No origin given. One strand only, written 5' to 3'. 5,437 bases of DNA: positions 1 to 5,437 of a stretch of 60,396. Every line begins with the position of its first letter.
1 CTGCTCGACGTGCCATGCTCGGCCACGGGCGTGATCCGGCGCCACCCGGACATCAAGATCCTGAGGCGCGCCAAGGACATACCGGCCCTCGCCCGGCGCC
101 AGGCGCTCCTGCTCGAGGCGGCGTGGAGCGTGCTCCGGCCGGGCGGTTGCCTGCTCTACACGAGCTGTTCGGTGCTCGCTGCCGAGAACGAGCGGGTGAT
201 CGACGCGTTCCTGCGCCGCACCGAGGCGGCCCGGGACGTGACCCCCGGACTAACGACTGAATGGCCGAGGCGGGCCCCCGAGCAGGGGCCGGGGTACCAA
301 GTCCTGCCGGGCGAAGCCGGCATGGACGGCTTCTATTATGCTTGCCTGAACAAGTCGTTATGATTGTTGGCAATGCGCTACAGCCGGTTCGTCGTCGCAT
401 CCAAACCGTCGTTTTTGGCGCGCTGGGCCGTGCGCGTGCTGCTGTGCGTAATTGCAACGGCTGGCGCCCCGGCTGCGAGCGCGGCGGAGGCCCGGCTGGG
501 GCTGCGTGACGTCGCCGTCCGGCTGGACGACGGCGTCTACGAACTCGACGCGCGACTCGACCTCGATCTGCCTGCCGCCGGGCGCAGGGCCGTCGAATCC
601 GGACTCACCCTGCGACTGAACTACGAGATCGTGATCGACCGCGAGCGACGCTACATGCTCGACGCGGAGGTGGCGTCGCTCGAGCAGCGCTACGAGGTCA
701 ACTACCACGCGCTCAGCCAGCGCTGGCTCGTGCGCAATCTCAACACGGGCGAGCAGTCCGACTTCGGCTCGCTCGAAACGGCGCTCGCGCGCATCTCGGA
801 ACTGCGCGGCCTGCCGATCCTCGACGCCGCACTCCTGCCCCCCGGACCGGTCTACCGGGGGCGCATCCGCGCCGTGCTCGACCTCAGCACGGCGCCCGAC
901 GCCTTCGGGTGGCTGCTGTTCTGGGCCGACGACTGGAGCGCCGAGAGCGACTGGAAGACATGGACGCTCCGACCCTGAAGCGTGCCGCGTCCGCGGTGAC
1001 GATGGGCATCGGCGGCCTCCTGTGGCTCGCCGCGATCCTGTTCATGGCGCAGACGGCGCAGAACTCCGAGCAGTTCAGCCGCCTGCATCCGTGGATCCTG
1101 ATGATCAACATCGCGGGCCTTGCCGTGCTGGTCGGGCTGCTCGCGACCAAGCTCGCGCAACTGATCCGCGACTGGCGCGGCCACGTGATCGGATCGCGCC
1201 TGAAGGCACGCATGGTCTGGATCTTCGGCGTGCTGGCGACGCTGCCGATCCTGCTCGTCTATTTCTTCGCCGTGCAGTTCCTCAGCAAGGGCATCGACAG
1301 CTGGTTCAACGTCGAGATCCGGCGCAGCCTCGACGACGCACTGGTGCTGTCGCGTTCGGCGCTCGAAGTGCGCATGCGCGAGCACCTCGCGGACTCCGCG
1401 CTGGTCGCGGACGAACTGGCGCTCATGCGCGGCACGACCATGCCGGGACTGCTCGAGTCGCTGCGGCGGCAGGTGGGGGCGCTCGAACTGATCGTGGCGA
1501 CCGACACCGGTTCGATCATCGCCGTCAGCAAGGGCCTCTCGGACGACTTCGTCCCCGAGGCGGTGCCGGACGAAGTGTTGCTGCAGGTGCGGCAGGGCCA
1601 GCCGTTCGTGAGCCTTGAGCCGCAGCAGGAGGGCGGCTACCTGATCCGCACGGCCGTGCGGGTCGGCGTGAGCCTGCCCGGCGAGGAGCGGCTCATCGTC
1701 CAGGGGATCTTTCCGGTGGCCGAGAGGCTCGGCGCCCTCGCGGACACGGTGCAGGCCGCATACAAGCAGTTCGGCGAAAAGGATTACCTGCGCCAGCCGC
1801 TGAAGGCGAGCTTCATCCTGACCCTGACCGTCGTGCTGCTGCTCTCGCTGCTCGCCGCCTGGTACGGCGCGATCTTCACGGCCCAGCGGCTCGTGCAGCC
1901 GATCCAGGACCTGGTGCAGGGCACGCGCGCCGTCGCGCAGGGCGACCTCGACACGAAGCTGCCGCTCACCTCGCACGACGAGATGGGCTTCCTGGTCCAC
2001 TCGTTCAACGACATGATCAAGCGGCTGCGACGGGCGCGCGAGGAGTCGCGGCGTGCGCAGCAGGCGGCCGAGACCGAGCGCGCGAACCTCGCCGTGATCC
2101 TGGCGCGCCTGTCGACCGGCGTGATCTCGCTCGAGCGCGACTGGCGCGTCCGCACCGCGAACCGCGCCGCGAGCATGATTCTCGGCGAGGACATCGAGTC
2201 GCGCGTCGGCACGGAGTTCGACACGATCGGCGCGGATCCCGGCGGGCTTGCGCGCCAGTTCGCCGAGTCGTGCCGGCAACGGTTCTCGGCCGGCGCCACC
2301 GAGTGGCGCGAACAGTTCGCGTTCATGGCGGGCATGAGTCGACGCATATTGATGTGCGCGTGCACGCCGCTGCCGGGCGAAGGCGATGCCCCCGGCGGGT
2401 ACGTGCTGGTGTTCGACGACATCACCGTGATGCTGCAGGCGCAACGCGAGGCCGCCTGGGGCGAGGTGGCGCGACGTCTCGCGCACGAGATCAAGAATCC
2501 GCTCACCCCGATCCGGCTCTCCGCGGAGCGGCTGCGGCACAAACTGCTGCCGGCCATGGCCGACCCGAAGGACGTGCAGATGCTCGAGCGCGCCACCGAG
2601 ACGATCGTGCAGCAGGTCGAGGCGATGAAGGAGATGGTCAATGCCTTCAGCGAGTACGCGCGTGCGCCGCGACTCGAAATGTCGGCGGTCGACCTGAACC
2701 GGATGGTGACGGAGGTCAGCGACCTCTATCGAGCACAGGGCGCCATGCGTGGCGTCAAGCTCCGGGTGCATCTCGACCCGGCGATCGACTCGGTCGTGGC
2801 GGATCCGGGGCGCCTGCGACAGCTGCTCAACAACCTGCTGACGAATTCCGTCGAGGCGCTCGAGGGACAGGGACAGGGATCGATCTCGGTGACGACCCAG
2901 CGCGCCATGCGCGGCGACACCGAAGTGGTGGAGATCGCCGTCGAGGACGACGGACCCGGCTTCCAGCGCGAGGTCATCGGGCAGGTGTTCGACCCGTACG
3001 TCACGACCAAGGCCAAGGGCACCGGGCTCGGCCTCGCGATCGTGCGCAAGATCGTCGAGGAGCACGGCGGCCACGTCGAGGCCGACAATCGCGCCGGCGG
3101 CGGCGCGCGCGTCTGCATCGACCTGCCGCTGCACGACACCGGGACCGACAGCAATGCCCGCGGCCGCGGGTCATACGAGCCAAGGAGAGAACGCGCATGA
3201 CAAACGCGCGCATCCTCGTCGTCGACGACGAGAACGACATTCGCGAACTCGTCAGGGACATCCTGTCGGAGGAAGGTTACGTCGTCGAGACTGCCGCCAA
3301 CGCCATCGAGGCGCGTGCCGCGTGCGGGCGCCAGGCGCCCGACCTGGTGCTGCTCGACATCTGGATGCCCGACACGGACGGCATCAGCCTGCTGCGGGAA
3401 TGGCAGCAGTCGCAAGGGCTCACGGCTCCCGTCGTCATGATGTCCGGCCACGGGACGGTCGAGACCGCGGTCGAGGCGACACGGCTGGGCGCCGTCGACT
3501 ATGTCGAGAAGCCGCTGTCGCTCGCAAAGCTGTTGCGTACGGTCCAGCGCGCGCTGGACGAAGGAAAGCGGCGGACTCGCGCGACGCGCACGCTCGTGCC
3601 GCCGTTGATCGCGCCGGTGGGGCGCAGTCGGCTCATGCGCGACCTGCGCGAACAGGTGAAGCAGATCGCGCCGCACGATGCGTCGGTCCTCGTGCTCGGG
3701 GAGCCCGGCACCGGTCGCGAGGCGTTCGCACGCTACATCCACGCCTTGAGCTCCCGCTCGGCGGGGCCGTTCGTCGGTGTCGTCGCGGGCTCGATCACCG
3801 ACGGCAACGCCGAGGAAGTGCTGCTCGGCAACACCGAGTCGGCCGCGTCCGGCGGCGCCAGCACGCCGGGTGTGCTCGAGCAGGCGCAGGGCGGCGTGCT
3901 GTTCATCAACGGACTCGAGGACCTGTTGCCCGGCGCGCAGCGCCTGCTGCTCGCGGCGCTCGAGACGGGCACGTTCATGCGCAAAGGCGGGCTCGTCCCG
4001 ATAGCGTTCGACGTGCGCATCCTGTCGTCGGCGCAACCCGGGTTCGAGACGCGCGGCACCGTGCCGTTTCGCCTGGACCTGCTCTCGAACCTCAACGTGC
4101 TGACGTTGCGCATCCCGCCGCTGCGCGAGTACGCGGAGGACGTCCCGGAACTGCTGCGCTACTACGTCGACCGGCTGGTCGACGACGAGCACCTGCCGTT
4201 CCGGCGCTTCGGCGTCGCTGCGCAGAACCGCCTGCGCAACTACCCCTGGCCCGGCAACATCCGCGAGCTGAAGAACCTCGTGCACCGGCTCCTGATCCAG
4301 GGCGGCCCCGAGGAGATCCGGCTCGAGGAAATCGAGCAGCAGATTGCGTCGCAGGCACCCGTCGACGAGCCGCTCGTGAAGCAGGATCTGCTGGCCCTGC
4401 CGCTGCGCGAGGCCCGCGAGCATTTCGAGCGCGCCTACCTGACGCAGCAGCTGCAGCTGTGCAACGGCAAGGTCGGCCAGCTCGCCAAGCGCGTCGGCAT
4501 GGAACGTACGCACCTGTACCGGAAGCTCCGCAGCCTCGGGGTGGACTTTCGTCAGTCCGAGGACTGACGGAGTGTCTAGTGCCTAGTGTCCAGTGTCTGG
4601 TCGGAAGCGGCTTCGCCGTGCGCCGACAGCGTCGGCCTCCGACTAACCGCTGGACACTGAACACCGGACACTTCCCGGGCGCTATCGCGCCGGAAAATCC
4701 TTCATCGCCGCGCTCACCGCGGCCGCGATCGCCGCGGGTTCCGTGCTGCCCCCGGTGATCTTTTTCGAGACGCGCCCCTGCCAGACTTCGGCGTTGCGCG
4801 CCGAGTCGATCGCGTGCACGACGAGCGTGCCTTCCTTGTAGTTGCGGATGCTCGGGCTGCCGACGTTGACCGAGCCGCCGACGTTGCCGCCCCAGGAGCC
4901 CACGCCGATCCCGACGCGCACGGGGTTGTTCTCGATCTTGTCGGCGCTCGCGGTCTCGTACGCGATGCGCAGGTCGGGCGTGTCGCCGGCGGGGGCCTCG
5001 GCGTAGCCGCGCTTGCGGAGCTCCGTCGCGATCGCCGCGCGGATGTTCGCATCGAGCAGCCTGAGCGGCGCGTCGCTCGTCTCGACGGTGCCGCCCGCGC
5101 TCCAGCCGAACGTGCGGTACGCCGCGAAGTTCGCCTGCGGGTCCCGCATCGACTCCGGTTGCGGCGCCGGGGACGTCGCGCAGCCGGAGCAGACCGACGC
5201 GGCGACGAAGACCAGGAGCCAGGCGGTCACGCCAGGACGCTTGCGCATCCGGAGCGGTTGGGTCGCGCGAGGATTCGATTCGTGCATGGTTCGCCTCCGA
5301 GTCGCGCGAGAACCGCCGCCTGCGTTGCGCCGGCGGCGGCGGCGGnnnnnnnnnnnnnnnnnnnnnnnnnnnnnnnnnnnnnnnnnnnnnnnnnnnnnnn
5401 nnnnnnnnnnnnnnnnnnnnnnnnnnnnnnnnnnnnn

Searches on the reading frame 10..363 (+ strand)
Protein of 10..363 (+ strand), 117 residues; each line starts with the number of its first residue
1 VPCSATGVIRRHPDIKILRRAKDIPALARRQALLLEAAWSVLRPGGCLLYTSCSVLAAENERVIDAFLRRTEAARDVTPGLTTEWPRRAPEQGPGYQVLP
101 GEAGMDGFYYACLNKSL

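Call 79: search_protein_families(library=pfam, proteins=[window:10-363:+], max_evalue=0.0001)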
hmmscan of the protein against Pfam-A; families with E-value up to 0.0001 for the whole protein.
window:10-363:+ (117 aa): 1 family
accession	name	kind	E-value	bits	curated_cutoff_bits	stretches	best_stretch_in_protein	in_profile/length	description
PF01189.24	Methyltr_RsmB-F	-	3.3e-31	109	27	1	2-113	88-198/199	16S rRNA methyltransferase RsmB/F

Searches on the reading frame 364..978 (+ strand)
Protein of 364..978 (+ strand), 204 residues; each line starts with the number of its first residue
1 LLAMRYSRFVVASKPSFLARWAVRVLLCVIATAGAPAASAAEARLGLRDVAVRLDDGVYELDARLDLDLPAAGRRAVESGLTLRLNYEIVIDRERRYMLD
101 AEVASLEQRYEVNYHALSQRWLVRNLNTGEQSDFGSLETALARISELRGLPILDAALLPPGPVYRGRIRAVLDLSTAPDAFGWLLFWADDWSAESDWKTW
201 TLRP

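Call 79: search_protein_families(library=pfam, proteins=[window:364-978:+], max_evalue=0.0001)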
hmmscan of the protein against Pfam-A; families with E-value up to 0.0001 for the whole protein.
window:364-978:+ (204 aa): 1 family
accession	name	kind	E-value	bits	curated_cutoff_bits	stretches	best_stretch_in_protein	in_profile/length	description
PF14334.11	DUF4390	-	1.3e-36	125.9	27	1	46-201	5-161/161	Domain of unknown function (DUF4390)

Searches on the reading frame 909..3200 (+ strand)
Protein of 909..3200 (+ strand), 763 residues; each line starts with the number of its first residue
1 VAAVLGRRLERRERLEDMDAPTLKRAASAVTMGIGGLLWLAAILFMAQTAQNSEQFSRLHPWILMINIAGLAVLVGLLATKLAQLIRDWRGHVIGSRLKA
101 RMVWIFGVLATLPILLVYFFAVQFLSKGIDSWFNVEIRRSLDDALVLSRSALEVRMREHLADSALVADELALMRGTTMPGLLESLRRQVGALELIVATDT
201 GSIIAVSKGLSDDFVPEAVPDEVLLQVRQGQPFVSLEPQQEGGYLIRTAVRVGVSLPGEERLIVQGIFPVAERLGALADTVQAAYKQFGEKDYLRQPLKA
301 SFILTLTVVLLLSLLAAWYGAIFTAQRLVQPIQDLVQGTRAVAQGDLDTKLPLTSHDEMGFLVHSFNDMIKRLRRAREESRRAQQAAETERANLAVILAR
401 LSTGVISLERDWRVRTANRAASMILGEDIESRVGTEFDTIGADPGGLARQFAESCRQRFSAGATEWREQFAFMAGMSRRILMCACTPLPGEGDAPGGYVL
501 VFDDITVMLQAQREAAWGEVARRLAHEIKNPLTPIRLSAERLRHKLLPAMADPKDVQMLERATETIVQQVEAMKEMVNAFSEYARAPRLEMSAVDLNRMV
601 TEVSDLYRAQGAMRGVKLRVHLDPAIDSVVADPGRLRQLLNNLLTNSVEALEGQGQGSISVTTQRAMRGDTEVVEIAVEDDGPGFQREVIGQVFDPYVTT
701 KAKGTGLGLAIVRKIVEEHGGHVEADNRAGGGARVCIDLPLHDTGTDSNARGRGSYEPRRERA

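Call 53: search_protein_families(library=pfam, proteins=[window:909-3200:+], max_evalue=0.00001)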
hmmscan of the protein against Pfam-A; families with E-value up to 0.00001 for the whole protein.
window:909-3200:+ (763 aa): 4 families
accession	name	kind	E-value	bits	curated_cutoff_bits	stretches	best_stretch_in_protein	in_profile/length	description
PF02518.31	HATPase_c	-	5.2e-26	91.7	26.4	1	632-742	2-110/111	Histidine kinase-, DNA gyrase B-, and HSP90-like ATPase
PF00672.30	HAMP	-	4.7e-16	59.3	25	1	323-374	1-52/53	HAMP domain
PF00512.31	HisKA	-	1.5e-10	41.4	26.9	1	518-586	3-63/66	His Kinase A (phospho-acceptor) domain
PF19312.4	NtrY_N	-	2.4e-09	37.4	23.2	1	44-172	22-150/291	NtrY N-terminal region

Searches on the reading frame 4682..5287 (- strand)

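Call 53: search_protein_families(library=pfam, proteins=[window:4682-5287:-], max_evalue=0.00001)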
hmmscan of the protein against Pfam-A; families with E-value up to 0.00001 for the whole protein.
window:4682-5287:- (201 aa): 1 family
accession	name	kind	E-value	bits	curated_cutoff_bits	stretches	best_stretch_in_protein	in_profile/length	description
PF13590.11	DUF4136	-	9.9e-28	97.9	32.8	1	48-199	5-151/152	Domain of unknown function (DUF4136)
